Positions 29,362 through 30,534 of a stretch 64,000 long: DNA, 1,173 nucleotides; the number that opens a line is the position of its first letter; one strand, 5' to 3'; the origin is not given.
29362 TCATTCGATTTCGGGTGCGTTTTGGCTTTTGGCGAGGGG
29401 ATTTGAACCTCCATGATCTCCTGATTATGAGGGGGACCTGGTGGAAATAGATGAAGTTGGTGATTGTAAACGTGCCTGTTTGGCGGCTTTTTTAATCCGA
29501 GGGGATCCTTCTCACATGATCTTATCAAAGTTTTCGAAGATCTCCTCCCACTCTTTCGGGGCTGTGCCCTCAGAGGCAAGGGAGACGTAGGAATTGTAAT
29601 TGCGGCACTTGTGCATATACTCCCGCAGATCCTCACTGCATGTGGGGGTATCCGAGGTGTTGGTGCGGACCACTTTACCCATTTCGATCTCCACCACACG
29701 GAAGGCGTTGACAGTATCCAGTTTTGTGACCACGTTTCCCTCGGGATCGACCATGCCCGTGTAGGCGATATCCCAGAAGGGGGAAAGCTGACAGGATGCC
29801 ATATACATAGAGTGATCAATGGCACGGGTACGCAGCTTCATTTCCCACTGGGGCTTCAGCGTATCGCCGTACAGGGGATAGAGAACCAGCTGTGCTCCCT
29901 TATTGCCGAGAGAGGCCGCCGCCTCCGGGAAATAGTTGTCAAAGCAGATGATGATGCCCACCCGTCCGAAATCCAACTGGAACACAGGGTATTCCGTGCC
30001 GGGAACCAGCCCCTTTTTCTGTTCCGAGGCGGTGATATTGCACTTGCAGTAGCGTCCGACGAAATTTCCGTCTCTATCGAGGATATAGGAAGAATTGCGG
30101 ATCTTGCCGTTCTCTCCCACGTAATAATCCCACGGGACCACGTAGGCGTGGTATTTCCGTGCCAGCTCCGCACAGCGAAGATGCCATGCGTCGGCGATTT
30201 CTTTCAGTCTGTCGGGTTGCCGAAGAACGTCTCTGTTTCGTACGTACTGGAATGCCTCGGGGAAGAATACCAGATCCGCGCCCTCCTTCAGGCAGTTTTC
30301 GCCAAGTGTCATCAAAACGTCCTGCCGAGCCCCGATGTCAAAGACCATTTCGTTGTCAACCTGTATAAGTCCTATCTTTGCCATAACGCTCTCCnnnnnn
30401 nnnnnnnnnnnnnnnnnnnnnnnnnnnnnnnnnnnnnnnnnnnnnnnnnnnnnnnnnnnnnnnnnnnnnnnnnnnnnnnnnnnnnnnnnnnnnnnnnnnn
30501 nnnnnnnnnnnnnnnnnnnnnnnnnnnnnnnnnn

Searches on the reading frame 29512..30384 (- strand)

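Call 9: search_protein_families(library=pfam, proteins=[window:29512-30384:-], max_evalue=0.01)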
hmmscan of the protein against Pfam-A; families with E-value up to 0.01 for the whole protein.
window:29512-30384:- (290 aa): 1 family
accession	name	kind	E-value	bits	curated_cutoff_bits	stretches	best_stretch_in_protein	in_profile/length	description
PF00795.27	CN_hydrolase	-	7.8e-29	101.2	23.2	1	5-238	3-251/256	Carbon-nitrogen hydrolase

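Call 10: search_protein_families(library=ncbifam, proteins=[window:29512-30384:-], max_evalue=0.01)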
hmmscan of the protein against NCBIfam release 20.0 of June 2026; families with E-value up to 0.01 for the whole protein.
window:29512-30384:- (290 aa): 9 families
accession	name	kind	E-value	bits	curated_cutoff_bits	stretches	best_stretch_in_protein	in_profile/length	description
TIGR03381.1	agmatine_aguB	equivalog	1.1e-16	61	410.25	1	29-170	26-173/279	N-carbamoylputrescine amidase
NF040852.1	nitrile_Arch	equivalog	1.2e-15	57.4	500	1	26-195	24-192/262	nitrilase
NF033621.1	de_GSH_amidase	exception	2.6e-14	53.2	355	1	24-240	20-242/260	deaminated glutathione amidase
NF043013.1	DeGluthAmidYersProt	equivalog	1.2e-09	37.7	500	1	70-237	68-256/278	deaminated glutathione amidase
TIGR00546.1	lnt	equivalog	9.7e-09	34.9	132.9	1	93-198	249-380/395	apolipoprotein N-acyltransferase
NF010588.0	PRK13981.1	equivalog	1.8e-08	33.2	479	1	3-170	6-173/546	NAD+ synthase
NF009803.0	PRK13287.1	equivalog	3.5e-07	29.3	406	1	34-221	51-244/333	formamidase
TIGR04048.1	nitrile_sll0784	equivalog_domain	0.0002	20.5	502.6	1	18-190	19-206/301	Nit6803 family nitrilase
NF007757.0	PRK10438.1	equivalog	0.0079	15.4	249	0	120-230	114-228/256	amidohydrolase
